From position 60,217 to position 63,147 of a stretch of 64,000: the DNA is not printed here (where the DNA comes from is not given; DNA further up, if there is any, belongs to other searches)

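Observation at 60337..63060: Horizontally acquired 876-aa secreted Ig-repeat/PKD protein ending in a dockerin-like module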

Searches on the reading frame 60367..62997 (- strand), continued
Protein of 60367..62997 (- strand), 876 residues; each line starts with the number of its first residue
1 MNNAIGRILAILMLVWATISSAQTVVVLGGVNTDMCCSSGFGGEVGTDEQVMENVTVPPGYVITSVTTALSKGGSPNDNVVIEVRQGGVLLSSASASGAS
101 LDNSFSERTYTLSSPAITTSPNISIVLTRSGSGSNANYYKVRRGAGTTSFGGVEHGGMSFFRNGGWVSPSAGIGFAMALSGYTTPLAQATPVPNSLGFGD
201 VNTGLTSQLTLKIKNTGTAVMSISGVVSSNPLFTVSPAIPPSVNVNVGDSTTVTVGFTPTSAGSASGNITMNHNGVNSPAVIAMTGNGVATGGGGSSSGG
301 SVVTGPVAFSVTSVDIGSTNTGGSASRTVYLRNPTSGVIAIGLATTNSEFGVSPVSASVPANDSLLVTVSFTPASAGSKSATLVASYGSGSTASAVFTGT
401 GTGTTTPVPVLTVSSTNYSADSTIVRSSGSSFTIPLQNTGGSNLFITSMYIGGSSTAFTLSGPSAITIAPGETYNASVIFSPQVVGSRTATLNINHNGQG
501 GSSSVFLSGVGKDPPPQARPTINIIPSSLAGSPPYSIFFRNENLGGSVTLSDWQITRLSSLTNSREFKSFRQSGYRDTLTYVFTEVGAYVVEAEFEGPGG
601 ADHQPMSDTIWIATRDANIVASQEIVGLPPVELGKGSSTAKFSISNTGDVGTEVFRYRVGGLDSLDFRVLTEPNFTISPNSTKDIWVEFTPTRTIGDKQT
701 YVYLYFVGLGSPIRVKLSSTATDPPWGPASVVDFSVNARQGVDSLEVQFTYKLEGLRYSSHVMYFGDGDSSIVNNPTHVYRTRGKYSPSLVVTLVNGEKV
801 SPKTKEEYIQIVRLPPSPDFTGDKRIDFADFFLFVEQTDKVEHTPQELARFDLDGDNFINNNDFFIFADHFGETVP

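Call 10: find_encoding_contigs(protein=P0003, flank=10000, max_places=3)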
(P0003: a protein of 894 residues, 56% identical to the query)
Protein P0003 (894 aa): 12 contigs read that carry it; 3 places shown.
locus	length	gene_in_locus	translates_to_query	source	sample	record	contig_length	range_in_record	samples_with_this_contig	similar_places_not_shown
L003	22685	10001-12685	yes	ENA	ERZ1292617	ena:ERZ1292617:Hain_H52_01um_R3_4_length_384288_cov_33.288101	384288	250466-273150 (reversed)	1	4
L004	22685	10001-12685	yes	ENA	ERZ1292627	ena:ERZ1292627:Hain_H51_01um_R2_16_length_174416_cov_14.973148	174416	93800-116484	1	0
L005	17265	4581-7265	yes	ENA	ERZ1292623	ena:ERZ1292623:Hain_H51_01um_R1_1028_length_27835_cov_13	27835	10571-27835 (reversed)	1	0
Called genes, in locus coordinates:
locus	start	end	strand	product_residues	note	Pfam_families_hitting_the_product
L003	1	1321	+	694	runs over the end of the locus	PF01555:N6_N4_Mtase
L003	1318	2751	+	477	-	PF04326:SLFN_AlbA_2, PF13749:HATPase_c_4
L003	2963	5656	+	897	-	PF04851:ResIII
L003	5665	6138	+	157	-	PF02075:RuvC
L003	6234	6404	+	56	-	-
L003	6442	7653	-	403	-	PF00579:tRNA-synt_1b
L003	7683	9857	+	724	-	PF00912:Transgly, PF00905:Transpeptidase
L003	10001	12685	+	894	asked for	PF15780:ASH, PF07610:DUF1573, PF22073:Cep192_D4 (weak), PF22544:HYDIN_VesB_CFA65-like_Ig, PF15780:ASH, PF22544:HYDIN_VesB_CFA65-like_Ig, PF22073:Cep192_D4 (weak), PF22544:HYDIN_VesB_CFA65-like_Ig (weak), +6 more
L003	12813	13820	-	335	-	PF06068:TIP49 (faint), PF05496:RuvB_N, PF00004:AAA, PF07728:AAA_5 (weak), PF17864:AAA_lid_4, PF05491:WHD_RuvB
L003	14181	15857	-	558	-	PF00437:T2SSE, PF25199:nSTAND_NTPase5 (weak)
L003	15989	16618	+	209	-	-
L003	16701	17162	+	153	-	PF02367:TsaE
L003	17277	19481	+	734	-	PF02739:5_3_exonuc_N, PF01367:5_3_exonuc, PF00476:DNA_pol_A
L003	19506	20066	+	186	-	PF04307:YdjM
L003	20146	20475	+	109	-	PF03819:MazG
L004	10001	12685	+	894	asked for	PF15780:ASH, PF07610:DUF1573, PF22073:Cep192_D4 (weak), PF22544:HYDIN_VesB_CFA65-like_Ig, PF15780:ASH, PF22544:HYDIN_VesB_CFA65-like_Ig, PF22073:Cep192_D4 (weak), PF22544:HYDIN_VesB_CFA65-like_Ig (weak), +6 more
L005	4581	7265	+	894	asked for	PF15780:ASH, PF07610:DUF1573, PF22073:Cep192_D4 (weak), PF22544:HYDIN_VesB_CFA65-like_Ig, PF15780:ASH, PF22544:HYDIN_VesB_CFA65-like_Ig, PF22073:Cep192_D4 (weak), PF22544:HYDIN_VesB_CFA65-like_Ig (weak), +6 more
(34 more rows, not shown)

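Call 11: find_encoding_contigs(protein=P0001, flank=10000, max_places=3)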
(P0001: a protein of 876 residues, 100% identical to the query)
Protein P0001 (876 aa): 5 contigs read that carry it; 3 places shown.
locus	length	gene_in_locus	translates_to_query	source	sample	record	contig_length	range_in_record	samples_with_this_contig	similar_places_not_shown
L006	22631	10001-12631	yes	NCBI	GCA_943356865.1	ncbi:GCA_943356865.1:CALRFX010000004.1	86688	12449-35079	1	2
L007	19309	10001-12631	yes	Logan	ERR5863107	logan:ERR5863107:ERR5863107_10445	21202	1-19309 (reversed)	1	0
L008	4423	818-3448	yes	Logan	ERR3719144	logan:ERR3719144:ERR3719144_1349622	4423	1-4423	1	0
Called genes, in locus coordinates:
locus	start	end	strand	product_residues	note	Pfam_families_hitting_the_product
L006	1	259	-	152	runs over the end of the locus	PF01424:R3H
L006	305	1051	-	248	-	PF02096:60KD_IMP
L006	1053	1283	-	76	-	PF01809:YidD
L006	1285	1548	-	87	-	PF00825:Ribonuclease_P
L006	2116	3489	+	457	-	PF11638:DnaA_N, PF01695:IstB_IS21, PF00308:Bac_DnaA, PF00004:AAA (weak), PF08299:Bac_DnaA_C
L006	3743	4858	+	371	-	PF00712:DNA_pol3_beta, PF02767:DNA_pol3_beta_2, PF02768:DNA_pol3_beta_3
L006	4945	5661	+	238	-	PF20772:TACO1_YebC_N, PF01709:Transcrip_reg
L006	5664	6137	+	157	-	PF02075:RuvC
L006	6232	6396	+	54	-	-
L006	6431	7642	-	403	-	PF00579:tRNA-synt_1b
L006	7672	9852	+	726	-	PF00912:Transgly, PF00905:Transpeptidase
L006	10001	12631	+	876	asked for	PF07610:DUF1573 (weak), PF15780:ASH, PF22544:HYDIN_VesB_CFA65-like_Ig, PF22073:Cep192_D4 (weak), PF15780:ASH (weak), PF22544:HYDIN_VesB_CFA65-like_Ig (weak), PF22073:Cep192_D4 (weak), PF22544:HYDIN_VesB_CFA65-like_Ig (weak), +6 more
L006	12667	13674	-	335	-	PF06068:TIP49 (faint), PF05496:RuvB_N, PF00004:AAA, PF07728:AAA_5, PF17864:AAA_lid_4, PF05491:WHD_RuvB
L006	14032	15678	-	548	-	PF00437:T2SSE, PF25199:nSTAND_NTPase5 (faint), PF13191:AAA_16 (faint)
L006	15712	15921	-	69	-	PF01541:GIY-YIG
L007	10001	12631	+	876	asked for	PF07610:DUF1573 (weak), PF15780:ASH, PF22544:HYDIN_VesB_CFA65-like_Ig, PF22073:Cep192_D4 (weak), PF15780:ASH (weak), PF22544:HYDIN_VesB_CFA65-like_Ig (weak), PF22073:Cep192_D4 (weak), PF22544:HYDIN_VesB_CFA65-like_Ig (weak), +6 more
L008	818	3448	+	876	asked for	PF07610:DUF1573 (weak), PF15780:ASH, PF22544:HYDIN_VesB_CFA65-like_Ig, PF22073:Cep192_D4 (weak), PF15780:ASH (weak), PF22544:HYDIN_VesB_CFA65-like_Ig (weak), PF22073:Cep192_D4 (weak), PF22544:HYDIN_VesB_CFA65-like_Ig (weak), +6 more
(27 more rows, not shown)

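Call 15: find_encoding_contigs(protein=P0006, flank=10000, max_places=2)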
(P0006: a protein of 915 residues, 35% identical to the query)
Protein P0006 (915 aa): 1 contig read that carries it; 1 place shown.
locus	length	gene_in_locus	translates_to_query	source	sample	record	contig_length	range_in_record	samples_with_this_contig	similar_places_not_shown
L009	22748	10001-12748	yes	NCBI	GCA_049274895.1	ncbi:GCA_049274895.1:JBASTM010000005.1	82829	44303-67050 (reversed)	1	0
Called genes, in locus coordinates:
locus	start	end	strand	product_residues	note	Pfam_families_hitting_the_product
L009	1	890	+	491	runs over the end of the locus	PF11638:DnaA_N, PF00308:Bac_DnaA, PF01695:IstB_IS21, PF08299:Bac_DnaA_C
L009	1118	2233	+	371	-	PF00712:DNA_pol3_beta, PF02767:DNA_pol3_beta_2, PF02768:DNA_pol3_beta_3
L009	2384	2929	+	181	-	PF20772:TACO1_YebC_N, PF01709:Transcrip_reg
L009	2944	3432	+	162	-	PF02075:RuvC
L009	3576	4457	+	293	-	-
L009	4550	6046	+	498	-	-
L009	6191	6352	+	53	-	-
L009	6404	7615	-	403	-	PF00579:tRNA-synt_1b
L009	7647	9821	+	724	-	PF00912:Transgly, PF00905:Transpeptidase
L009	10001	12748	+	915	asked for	PF07610:DUF1573, PF12371:TMEM131_like_N (weak), PF15780:ASH, PF22073:Cep192_D4, PF22544:HYDIN_VesB_CFA65-like_Ig, PF15780:ASH, PF22073:Cep192_D4, PF22544:HYDIN_VesB_CFA65-like_Ig, +3 more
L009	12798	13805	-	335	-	PF06068:TIP49 (faint), PF05496:RuvB_N, PF00004:AAA, PF07728:AAA_5, PF17864:AAA_lid_4, PF05491:WHD_RuvB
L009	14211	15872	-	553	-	PF00437:T2SSE, PF25199:nSTAND_NTPase5 (weak)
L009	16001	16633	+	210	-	-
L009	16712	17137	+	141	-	PF02367:TsaE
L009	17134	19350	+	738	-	PF02739:5_3_exonuc_N, PF01367:5_3_exonuc, PF00476:DNA_pol_A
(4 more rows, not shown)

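Call 16: find_encoding_contigs(protein=P0005, flank=10000, max_places=2)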
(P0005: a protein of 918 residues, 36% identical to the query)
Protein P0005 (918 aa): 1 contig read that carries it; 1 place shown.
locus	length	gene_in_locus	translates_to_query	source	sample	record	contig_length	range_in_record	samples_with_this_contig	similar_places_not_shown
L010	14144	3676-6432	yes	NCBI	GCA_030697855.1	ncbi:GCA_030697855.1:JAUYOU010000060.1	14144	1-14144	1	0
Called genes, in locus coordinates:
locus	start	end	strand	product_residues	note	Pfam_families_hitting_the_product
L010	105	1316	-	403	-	PF00579:tRNA-synt_1b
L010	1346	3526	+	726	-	PF00912:Transgly, PF00905:Transpeptidase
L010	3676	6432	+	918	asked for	PF07610:DUF1573 (weak), PF12371:TMEM131_like_N (weak), PF15780:ASH, PF22073:Cep192_D4, PF22544:HYDIN_VesB_CFA65-like_Ig, PF15780:ASH, PF22073:Cep192_D4 (weak), PF22544:HYDIN_VesB_CFA65-like_Ig (weak), +11 more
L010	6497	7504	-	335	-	PF06068:TIP49 (faint), PF05496:RuvB_N, PF00004:AAA, PF07728:AAA_5 (weak), PF17864:AAA_lid_4, PF05491:WHD_RuvB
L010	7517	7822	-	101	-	PF01541:GIY-YIG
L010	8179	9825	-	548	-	PF00437:T2SSE, PF25199:nSTAND_NTPase5 (faint)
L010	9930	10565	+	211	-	-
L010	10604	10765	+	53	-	-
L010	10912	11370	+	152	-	PF02367:TsaE, PF03215:Rad17 (weak)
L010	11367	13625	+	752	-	PF02739:5_3_exonuc_N, PF01367:5_3_exonuc, PF00476:DNA_pol_A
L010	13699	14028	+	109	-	PF03819:MazG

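Call 17: find_encoding_contigs(protein=P0004, flank=10000, max_places=2)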
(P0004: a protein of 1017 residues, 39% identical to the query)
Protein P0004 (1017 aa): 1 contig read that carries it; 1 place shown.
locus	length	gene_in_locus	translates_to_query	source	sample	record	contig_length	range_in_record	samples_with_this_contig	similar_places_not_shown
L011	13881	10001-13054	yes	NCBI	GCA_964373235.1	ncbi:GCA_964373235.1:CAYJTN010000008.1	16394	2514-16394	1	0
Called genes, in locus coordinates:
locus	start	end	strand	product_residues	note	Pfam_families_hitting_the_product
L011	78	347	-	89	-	PF00825:Ribonuclease_P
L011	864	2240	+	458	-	PF11638:DnaA_N, PF01695:IstB_IS21, PF00308:Bac_DnaA, PF00004:AAA (faint), PF08299:Bac_DnaA_C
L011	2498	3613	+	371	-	PF00712:DNA_pol3_beta, PF02767:DNA_pol3_beta_2, PF02768:DNA_pol3_beta_3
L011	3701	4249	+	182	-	PF20772:TACO1_YebC_N, PF01709:Transcrip_reg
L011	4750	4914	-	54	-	-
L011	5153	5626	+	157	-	PF02075:RuvC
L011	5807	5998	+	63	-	-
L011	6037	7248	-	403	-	PF00579:tRNA-synt_1b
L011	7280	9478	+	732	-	PF00912:Transgly, PF00905:Transpeptidase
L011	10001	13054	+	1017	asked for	PF15780:ASH, PF07610:DUF1573, PF22073:Cep192_D4, PF22544:HYDIN_VesB_CFA65-like_Ig, PF15780:ASH, PF22544:HYDIN_VesB_CFA65-like_Ig, PF22544:HYDIN_VesB_CFA65-like_Ig, PF15780:ASH, +14 more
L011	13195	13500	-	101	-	PF05491:WHD_RuvB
